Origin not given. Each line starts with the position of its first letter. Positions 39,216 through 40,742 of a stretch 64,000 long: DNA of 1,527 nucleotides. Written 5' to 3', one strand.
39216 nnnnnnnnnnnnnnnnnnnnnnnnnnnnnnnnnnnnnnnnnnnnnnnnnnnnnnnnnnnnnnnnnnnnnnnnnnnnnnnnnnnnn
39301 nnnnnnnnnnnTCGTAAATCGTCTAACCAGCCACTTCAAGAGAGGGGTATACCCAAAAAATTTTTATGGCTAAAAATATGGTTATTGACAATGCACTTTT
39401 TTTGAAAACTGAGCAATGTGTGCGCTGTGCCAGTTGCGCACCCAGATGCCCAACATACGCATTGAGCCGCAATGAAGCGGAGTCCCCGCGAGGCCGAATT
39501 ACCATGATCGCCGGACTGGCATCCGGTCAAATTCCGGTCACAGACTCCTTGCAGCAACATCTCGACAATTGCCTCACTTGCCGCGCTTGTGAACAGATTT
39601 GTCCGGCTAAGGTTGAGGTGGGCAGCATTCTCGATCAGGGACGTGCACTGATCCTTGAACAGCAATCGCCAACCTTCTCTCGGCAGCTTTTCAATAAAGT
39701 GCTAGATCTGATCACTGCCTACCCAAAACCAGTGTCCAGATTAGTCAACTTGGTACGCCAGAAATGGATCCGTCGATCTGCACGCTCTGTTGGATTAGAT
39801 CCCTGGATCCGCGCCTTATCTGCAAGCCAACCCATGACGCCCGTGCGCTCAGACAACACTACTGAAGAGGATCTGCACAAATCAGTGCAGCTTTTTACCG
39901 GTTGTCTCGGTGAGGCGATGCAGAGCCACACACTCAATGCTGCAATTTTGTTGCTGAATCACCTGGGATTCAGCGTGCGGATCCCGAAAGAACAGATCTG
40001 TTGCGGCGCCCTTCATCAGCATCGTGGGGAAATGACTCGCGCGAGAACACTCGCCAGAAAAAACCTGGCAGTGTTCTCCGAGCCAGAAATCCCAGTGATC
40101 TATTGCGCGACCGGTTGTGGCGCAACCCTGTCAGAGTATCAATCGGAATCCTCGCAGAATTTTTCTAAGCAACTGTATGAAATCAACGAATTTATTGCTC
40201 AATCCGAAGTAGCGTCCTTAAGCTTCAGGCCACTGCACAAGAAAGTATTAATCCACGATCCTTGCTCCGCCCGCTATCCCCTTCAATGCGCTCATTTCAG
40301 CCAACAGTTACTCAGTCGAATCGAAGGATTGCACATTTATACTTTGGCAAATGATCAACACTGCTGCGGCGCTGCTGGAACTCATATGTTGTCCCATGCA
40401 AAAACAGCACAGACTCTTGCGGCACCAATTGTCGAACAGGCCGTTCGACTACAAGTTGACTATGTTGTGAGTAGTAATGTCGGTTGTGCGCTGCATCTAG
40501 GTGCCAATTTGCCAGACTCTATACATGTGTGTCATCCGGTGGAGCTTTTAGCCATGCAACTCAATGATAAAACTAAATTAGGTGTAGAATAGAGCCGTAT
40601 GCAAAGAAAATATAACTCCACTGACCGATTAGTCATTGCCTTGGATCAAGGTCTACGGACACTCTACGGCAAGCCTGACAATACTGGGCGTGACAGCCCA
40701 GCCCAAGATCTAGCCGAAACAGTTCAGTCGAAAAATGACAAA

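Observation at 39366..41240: Orphan GlcF-like Fe-S/CCG protein translationally adjacent to coq7, divergent from a thioredoxin-like 2Fe-2S ferredoxin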

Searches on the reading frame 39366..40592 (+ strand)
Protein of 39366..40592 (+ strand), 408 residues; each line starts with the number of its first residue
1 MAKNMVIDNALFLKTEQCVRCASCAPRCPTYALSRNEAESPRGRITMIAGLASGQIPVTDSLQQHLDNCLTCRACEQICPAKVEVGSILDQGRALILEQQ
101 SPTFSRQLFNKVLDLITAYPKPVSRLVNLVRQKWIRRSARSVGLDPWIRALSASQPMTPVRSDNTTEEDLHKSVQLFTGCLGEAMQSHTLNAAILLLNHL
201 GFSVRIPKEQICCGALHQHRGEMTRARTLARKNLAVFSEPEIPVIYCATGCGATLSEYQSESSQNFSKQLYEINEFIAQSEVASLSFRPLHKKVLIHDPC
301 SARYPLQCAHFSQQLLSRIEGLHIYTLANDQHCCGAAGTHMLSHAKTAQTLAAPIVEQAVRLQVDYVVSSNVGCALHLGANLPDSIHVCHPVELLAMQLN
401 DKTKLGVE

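Call 3: search_protein_families(library=pfam, proteins=[window:39366-40592:+], max_evalue=0.01)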
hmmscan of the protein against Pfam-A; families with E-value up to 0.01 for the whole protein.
window:39366-40592:+ (408 aa): 11 families
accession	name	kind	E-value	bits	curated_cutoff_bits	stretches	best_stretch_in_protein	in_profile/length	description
PF02754.22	CCG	-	1.9e-23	82.8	20.6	2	174-255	1-84/85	Cysteine-rich domain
PF13183.11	Fer4_8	-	5.7e-11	43.2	27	1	16-83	3-68/68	4Fe-4S dicluster domain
PF12838.12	Fer4_7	-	3.1e-09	37.6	27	1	17-83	1-52/52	4Fe-4S dicluster domain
PF13534.11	Fer4_17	-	5.4e-08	33.7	22.2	1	17-83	1-60/61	4Fe-4S dicluster domain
PF13484.11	Fer4_16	-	5.1e-07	30.8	30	1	17-81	1-65/66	4Fe-4S double cluster binding domain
PF13237.11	Fer4_10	-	6.5e-06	26.4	25.5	1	13-80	4-53/53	4Fe-4S dicluster domain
PF13187.11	Fer4_9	-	4.9e-05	23.7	27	1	17-82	1-50/52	4Fe-4S dicluster domain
PF00037.32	Fer4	-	6.9e-05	22.9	21.1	1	15-33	5-23/24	4Fe-4S binding domain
PF14697.11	Fer4_21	-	0.00047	20.7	35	0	13-30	36-53/59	4Fe-4S dicluster domain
PF13746.11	Fer4_18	-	0.0023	18.6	27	0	62-85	54-77/114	4Fe-4S dicluster domain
PF12797.12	Fer4_2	-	0.0051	17.1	24.5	0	66-81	7-22/22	4Fe-4S binding domain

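Call 4: search_protein_families(library=ncbifam, proteins=[window:39366-40592:+], max_evalue=0.01)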
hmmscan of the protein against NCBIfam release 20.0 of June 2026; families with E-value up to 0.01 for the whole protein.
window:39366-40592:+ (408 aa): 44 families (the best 25 are shown)
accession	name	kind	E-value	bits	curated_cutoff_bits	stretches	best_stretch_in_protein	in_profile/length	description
NF008434.0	PRK11274.1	equivalog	4.8e-55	187.1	333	1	16-399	23-407/409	glycolate oxidase subunit GlcF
NF004898.0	PRK06259.1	equivalog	4.7e-42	144.2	385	1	15-384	133-469/488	fumarate reductase (CoM/CoB) subunit TfrB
NF045670.1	quin_L_LdhH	equivalog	1.2e-41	142.8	800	1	7-396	295-706/706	L-lactate dehydrogenase (quinone) large subunit LdhH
NF008369.0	PRK11168.1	equivalog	7.6e-39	133.7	278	1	14-400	9-400/401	anaerobic glycerol-3-phosphate dehydrogenase subunit C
TIGR03379.1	glycerol3P_GlpC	equivalog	5.6e-27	94.5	279.9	1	16-399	5-396/397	anaerobic glycerol-3-phosphate dehydrogenase subunit GlpC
NF045663.1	diclust_near_Sec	equivalog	2.1e-13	49.3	530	1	20-360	310-604/759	pyridine nucleotide-disulfide oxidoreductase/dicluster-binding protein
NF049975.1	2HglutDHaseYdiJ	equivalog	1.1e-07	30.1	1350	1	61-395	664-1014/1018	D-2-hydroxyglutarate dehydrogenase YdiJ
TIGR00273.1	TIGR00273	equivalog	1.2e-07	31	444.8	1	11-107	288-383/432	LutB/LldF family L-lactate oxidation iron-sulfur protein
NF058577.1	FdxA_fam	equivalog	2.8e-06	27.4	65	1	15-37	6-28/52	4Fe-4S ferredoxin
NF040864.1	HgcB_ferredoxin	equivalog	4.4e-06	26.5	99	0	61-83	8-30/93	mercury methylation ferredoxin HgcB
NF038196.1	ferrodoxin_EFR1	subfamily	1e-05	25.7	75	0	12-38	180-234/242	EFR1 family ferrodoxin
NF006221.0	PRK08348.1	subfamily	4.2e-05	23.2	124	0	62-84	39-61/136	NADH-plastoquinone oxidoreductase subunit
NF042909.1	FMH_DH_FwdF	exception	9.4e-05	21.7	375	1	13-82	96-153/336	tungsten-dependent formylmethanofuran dehydrogenase subunit FwdF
NF045480.1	FdxA_Actino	equivalog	9.8e-05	22.6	125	0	9-34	31-56/107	ferredoxin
TIGR02176.1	pyruv_ox_red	equivalog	0.0001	20.3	911.35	1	12-107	679-772/1167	pyruvate:ferredoxin (flavodoxin) oxidoreductase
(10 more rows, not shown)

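Call 5: find_homologous_proteins(query=window:39366-40592:+, max_evalue=1e-20)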
Query window:39366-40592:+ (408 aa): 4376 proteins with E <= 1e-20 among 8000 candidates; the best 120 are listed.
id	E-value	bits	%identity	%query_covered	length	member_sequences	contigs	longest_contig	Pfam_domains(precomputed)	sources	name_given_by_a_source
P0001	1.6e-227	773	95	89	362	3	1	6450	PF02754.22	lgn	-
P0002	4.5e-193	660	71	100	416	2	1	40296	PF00037.33,PF13484.12,PF12838.13,PF13534.12,PF02754.22,PF13237.12,PF13183.12,PF13187.12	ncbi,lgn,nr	ncbi:MAG TPA: hypothetical protein DCZ03_14990 [Gammaproteobacteria bacterium]|nr:hypothetical prote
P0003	3.0e-85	305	41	97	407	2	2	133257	PF12797.13,PF00037.33,PF13484.12,PF12838.13,PF13534.12,PF02754.22,PF13237.12,PF13183.12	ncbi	-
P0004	6.0e-85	304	38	96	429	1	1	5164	PF14697.12,PF12797.13,PF12837.13,PF00037.33,PF13484.12,PF12838.13,PF13534.12,PF02754.22,PF13237.12,PF13183.12,PF13187.12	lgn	-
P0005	1.2e-84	303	42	95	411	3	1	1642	PF12837.13,PF00037.33,PF12838.13,PF13534.12,PF02754.22,PF13237.12,PF13183.12,PF13187.12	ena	-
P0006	1.3e-82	296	39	96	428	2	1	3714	PF12797.13,PF12837.13,PF00037.33,PF13484.12,PF12838.13,PF13534.12,PF02754.22,PF13237.12,PF13183.12,PF12800.13,PF13187.12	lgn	-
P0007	2.1e-82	295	40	93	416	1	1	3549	PF12797.13,PF12837.13,PF00037.33,PF13484.12,PF12838.13,PF13534.12,PF02754.22,PF13237.12,PF13183.12,PF12800.13,PF13187.12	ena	-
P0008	2.2e-82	295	39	98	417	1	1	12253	PF12797.13,PF12837.13,PF00037.33,PF13484.12,PF12838.13,PF13534.12,PF02754.22,PF13237.12,PF13183.12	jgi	jgi:glycolate oxidase iron-sulfur subunit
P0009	2.7e-82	295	39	95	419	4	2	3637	PF12797.13,PF12837.13,PF00037.33,PF13484.12,PF12838.13,PF13534.12,PF02754.22,PF13237.12,PF13183.12,PF13187.12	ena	-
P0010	1.8e-81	292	38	97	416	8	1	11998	PF12797.13,PF12837.13,PF00037.33,PF13484.12,PF12838.13,PF13534.12,PF02754.22,PF13237.12,PF13183.12,PF13187.12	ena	-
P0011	3.5e-81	291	39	95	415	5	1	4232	PF12797.13,PF12837.13,PF00037.33,PF13484.12,PF12838.13,PF13534.12,PF02754.22,PF13237.12,PF13183.12,PF13187.12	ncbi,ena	-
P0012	5.2e-81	291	39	95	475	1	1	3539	PF00037.33,PF13484.12,PF12838.13,PF13534.12,PF02754.22,PF13237.12,PF13183.12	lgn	-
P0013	5.3e-81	291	40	94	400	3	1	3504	PF13484.12,PF12838.13,PF13534.12,PF02754.22,PF13183.12,PF13187.12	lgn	-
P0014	5.9e-81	291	40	94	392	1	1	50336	PF12838.13,PF13534.12,PF02754.22,PF13183.12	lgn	-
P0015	8.3e-81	290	39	95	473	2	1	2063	PF12838.13,PF13534.12,PF02754.22,PF13237.12,PF13183.12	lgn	-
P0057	8.8e-78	280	39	96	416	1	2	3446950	PF12837.13,PF00037.33,PF13484.12,PF12838.13,PF13534.12,PF02754.22,PF13237.12,PF13183.12,PF13187.12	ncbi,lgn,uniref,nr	ncbi:hypothetical protein BOW53_12675 [Solemya pervernicosa gill symbiont]|uniref:Glycolate oxidase 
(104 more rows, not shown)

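Call 6: find_encoding_contigs(protein=P0002, flank=8000, max_places=3)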
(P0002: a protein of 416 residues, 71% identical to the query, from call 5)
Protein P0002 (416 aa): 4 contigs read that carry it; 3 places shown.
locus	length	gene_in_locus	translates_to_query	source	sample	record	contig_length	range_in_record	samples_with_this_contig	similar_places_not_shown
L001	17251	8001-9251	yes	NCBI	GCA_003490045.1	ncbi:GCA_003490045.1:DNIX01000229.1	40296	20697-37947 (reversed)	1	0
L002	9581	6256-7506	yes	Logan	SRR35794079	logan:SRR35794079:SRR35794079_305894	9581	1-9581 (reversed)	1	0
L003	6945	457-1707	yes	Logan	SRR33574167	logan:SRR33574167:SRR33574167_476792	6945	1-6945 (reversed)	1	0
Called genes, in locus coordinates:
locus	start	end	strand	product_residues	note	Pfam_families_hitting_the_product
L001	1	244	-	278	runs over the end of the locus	PF01656:CbiA (faint), PF10609:ParA (weak), PF13614:AAA_31 (weak)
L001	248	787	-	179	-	-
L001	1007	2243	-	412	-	PF02706:Wzz (weak)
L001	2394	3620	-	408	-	-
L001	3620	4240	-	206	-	PF02563:Poly_export, PF10531:SLBB, PF22461:SLBB_2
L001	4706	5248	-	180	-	-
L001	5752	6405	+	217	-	PF00932:LTD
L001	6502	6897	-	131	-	PF00380:Ribosomal_S9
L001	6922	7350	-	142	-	PF00572:Ribosomal_L13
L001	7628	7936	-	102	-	-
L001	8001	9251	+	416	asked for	PF13187:Fer4_9 (faint), PF00037:Fer4 (faint), PF12838:Fer4_7, PF13183:Fer4_8, PF13237:Fer4_10 (weak), PF13484:Fer4_16, PF13534:Fer4_17, PF02754:CCG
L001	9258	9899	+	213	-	PF03232:COQ7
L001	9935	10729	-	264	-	PF02675:AdoMet_dc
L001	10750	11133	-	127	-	PF00903:Glyoxalase, PF13669:Glyoxalase_4 (faint)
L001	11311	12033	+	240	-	PF01138:RNase_PH, PF03725:RNase_PH_C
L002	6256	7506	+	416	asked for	PF13187:Fer4_9 (faint), PF00037:Fer4 (faint), PF12838:Fer4_7, PF13183:Fer4_8, PF13237:Fer4_10 (weak), PF13484:Fer4_16, PF13534:Fer4_17, PF02754:CCG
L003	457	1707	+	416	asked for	PF13187:Fer4_9 (faint), PF00037:Fer4 (faint), PF12838:Fer4_7, PF13183:Fer4_8, PF13237:Fer4_10 (weak), PF13484:Fer4_16, PF13534:Fer4_17, PF02754:CCG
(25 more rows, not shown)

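Call 7: find_encoding_contigs(protein=P0003, flank=8000, max_places=3)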
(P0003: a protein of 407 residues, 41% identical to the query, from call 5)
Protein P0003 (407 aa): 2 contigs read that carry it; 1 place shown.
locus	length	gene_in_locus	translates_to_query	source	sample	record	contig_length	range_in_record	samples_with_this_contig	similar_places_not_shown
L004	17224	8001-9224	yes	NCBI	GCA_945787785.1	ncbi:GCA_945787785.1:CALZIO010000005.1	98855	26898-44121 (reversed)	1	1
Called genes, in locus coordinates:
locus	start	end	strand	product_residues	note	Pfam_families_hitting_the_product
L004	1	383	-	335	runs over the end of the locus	PF13624:SurA_N_3 (weak), PF13145:Rotamase_2, PF13616:Rotamase_3, PF00639:Rotamase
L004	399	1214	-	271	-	PF09699:Paired_CXXCH_1 (weak)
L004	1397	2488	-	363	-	PF13609:Porin_4, PF00267:Porin_1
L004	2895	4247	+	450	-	PF05598:DUF772, PF01609:DDE_Tnp_1, PF13751:DDE_Tnp_1_6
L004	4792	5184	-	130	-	PF00380:Ribosomal_S9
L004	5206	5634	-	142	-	PF00572:Ribosomal_L13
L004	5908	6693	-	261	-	PF01061:ABC2_membrane, PF12698:ABC2_membrane_3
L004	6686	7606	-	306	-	PF00005:ABC_tran, PF13304:AAA_21, PF27102:NodI_C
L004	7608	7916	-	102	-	PF01257:2Fe-2S_thioredx (weak)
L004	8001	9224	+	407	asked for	PF00037:Fer4 (faint), PF12797:Fer4_2 (faint), PF12838:Fer4_7, PF13183:Fer4_8, PF13237:Fer4_10 (faint), PF13484:Fer4_16 (weak), PF13534:Fer4_17, PF02754:CCG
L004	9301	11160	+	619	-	PF01839:FG-GAP (faint), PF13517:FG-GAP_3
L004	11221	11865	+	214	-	PF03232:COQ7, PF02915:Rubrerythrin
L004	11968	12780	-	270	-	PF02675:AdoMet_dc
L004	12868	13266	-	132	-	PF00903:Glyoxalase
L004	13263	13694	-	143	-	PF02566:OsmC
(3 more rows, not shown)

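Call 8: find_encoding_contigs(protein=P0057, flank=8000, max_places=3)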
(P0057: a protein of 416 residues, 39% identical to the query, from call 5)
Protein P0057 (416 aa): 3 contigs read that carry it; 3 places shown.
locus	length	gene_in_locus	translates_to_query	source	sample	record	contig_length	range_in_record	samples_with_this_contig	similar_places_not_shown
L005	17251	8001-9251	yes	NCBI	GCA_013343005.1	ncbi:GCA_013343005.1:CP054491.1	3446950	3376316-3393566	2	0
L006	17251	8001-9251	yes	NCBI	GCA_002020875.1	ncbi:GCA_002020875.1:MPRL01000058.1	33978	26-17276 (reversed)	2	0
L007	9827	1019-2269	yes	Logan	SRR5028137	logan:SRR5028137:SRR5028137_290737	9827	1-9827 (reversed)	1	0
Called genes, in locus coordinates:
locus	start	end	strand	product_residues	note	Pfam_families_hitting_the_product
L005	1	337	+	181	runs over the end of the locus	PF00293:NUDIX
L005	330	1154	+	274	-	PF00459:Inositol_P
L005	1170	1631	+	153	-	PF05099:TerB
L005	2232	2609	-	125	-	PF00216:Bac_DNA_binding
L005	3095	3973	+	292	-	PF00294:PfkB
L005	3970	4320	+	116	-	PF00355:Rieske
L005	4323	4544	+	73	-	PF00005:ABC_tran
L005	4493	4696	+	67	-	-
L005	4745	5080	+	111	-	PF00005:ABC_tran (weak)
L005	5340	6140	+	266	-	PF01061:ABC2_membrane, PF12698:ABC2_membrane_3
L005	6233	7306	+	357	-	PF01627:Hpt, PF13487:HD_5, PF01966:HD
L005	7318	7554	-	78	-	-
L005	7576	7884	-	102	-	PF01257:2Fe-2S_thioredx (weak), PF06999:Suc_Fer-like (faint)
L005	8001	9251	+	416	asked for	PF00037:Fer4 (faint), PF12837:Fer4_6 (faint), PF13187:Fer4_9 (faint), PF12838:Fer4_7, PF13183:Fer4_8, PF13484:Fer4_16, PF13534:Fer4_17, PF02754:CCG, +1 more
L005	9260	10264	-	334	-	PF00004:AAA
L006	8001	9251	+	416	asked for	PF00037:Fer4 (faint), PF12837:Fer4_6 (faint), PF13187:Fer4_9 (faint), PF12838:Fer4_7, PF13183:Fer4_8, PF13484:Fer4_16, PF13534:Fer4_17, PF02754:CCG, +1 more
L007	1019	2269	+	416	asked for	PF00037:Fer4 (faint), PF12837:Fer4_6 (faint), PF13187:Fer4_9 (faint), PF12838:Fer4_7, PF13183:Fer4_8, PF13484:Fer4_16, PF13534:Fer4_17, PF02754:CCG, +1 more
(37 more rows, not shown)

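Call 13: find_related_loci(query=A1, collection=genome_contigs, flank=10000)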
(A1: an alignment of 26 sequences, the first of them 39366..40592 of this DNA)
Query A1 (408 aa) in genome_contigs; peptide patterns used: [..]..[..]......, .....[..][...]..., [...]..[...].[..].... (x = any residue, [..] = any of these).
600 stretches matched a pattern (row limit reached: there are more); 589 encode a relative of the query (tblastn E <= 1e-3); the best 80 are kept; 80 distinct loci.
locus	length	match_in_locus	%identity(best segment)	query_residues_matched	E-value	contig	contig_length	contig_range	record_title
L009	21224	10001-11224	71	1-408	0e+0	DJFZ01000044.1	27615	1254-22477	MAG TPA_asm: Thiotrichaceae bacterium UBA5859 UBA5859_contig_2452, whole genome shotgun sequence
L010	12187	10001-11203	39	6-399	5e-81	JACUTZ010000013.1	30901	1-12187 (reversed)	MAG: Gammaproteobacteria bacterium isolate Kmv18 NODE_662_length_30901_cov_103.643649, whole genome shotgun sequence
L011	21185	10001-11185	38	12-399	1e-80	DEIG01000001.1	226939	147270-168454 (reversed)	MAG TPA_asm: Methylococcaceae bacterium UBA2780 UBA2780_contig_6493, whole genome shotgun sequence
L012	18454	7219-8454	34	10-402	2e-76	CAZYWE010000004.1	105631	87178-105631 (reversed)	MAG TPA_asm: uncultured Nitrosomonas sp. isolate SRP263991_co5_215 genome assembly, contig: NODE_438_length_105631_cov_3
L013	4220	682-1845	35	11-399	2e-76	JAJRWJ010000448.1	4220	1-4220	MAG: Gammaproteobacteria bacterium isolate Dive96_bin2.171 k141_4179781, whole genome shotgun sequence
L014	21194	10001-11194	37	16-401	9e-76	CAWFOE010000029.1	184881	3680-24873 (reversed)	MAG: uncultured proteobacterium isolate MFD06092.bin.2.155 genome assembly, contig: contig_97740, whole genome shotgun s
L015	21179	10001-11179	39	9-399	6e-75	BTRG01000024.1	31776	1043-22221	MAG: Gammaproteobacteria bacterium BMS9Abin36 DNA, NODE_298_length_31776, whole genome shotgun sequence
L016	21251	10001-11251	36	10-400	3e-74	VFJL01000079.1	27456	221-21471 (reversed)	MAG: Nitrosomonadales bacterium isolate Bin_61_7 c_000003656832, whole genome shotgun sequence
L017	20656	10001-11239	35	14-400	5e-74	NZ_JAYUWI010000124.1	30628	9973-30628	MAG: Nitrosomonas sp. isolate GL124_UP_metabat_21 GL124_UP_metabat_21_123, whole genome shotgun sequence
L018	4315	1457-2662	34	3-399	7e-74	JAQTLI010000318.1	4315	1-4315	MAG: Methylobacter sp. isolate STA_13 NODE_54654_length_4315_cov_4.271012_Sandtown_A, whole genome shotgun sequence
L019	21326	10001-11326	34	11-400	3e-73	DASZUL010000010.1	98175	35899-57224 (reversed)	MAG TPA_asm: Nitrosospira sp. isolate SMAG_U6104 k141_139846, whole genome shotgun sequence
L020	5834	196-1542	35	14-400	3e-73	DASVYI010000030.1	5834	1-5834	MAG TPA_asm: Nitrosospira sp. isolate SMAG_U2598 k141_386131, whole genome shotgun sequence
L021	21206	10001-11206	37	10-398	7e-73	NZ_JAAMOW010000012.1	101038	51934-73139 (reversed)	Solimonas terrae strain KIS83-12 NODE_12_length_101038_cov_62.709216, whole genome shotgun sequence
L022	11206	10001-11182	36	16-400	2e-72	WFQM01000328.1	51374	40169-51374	MAG: Gammaproteobacteria bacterium isolate S013_42 k151_84514, whole genome shotgun sequence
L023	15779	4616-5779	37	15-400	1e-71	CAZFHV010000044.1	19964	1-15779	MAG TPA_asm: uncultured Chromatiaceae bacterium isolate binchicken_co326_177 genome assembly, contig: NODE_1265_length_1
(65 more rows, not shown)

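Call 34: search_solved_structures(query=A1, max_evalue=0.001)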
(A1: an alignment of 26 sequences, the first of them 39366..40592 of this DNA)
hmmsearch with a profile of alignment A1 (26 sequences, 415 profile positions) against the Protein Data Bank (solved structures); distinct sequences matched with E-value up to 0.001: 11.
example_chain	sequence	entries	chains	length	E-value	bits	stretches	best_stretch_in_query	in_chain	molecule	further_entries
8rvv_B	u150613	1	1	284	5.7e-11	45.1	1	178-407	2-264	H(2):CoB-CoM heterodisulfide,ferredoxin reductase subunit B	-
9ojn_A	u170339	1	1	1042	5.7e-11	45.1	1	182-395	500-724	Iron-sulfur-binding reductase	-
8rvu_b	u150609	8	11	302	7.3e-11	44.7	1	178-407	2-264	H(2):CoB-CoM heterodisulfide,ferredoxin reductase subunit B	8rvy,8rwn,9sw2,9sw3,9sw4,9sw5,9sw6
9sfi_C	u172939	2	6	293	5.8e-10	41.7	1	180-407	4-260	H(2)/formate:CoB-CoM heterodisulfide,ferredoxin reductase subunit B2 | Heterodisulfide reductase subunit B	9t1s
5odc_B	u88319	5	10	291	4.8e-09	38.7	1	180-394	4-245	Heterodisulfide reductase, subunit B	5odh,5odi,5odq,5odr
8rja_F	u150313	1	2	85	3.7e-06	29.2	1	6-85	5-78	NAD(P)H-quinone oxidoreductase subunit I, chloroplastic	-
5odc_C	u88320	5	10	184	4.9e-06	28.8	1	14-153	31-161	Heterodisulfide reductase, subunit C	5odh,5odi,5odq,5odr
9sfi_E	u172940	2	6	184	4.6e-05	25.6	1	14-138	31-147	H(2)/formate:CoB-CoM heterodisulfide,ferredoxin reductase subunit C2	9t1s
7bkb_B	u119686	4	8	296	0.0003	22.9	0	179-395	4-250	CoB--CoM heterodisulfide reductase subunit B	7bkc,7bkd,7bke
8rvv_C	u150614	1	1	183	0.00054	22.1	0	12-137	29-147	H(2):CoB-CoM heterodisulfide,ferredoxin reductase subunit C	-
8rvu_c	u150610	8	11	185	0.00056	22.1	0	12-137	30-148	H(2):CoB-CoM heterodisulfide,ferredoxin reductase subunit C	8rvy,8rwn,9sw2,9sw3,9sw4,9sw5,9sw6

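Call 44: predict_structure(alignment_id=A1)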
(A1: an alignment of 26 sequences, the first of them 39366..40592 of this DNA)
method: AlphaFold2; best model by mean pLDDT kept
length: 408 residues; sequences in the alignment: 26
mean_pLDDT: 87.6   pTM: 0.88
mean pLDDT of the five models: 87.6, 87.3, 86.4, 84.6, 84.5
residues with pLDDT >= 90: 253; 70-90: 121; 50-70: 28; < 50: 6
segments of 3 or more residues with pLDDT < 50: 403-408
pLDDT, mean of each block of 10 residues (from residue 1): 66 89 90 93 95 94 93 92 93 94 88 86 81 82 82 79 56 88 82 92 91 91 92 89 93 86 70 95 84 96 93 96 89 87 92 95 97 93 96 94 50
secondary structure, 60 per line:
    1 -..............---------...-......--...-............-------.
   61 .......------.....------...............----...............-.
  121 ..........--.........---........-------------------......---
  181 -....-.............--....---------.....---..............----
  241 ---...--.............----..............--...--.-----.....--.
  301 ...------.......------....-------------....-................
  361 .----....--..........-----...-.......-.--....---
elements in order: H2-15 H29-34 H41-52 H60-67 H74-78 H85-99 H104-118 H120-130 H133-141 H145-152 E172-177 H182-185 H187-199 E202-205 H215-219 H223-236 E244-246 H249-261 H266-269 E270-272 H273-279 E293-297 H300-303 H310-316 E323-326 H340-343 H345-361 E366-369 H372-381 E387-389 H391-397 H402-405
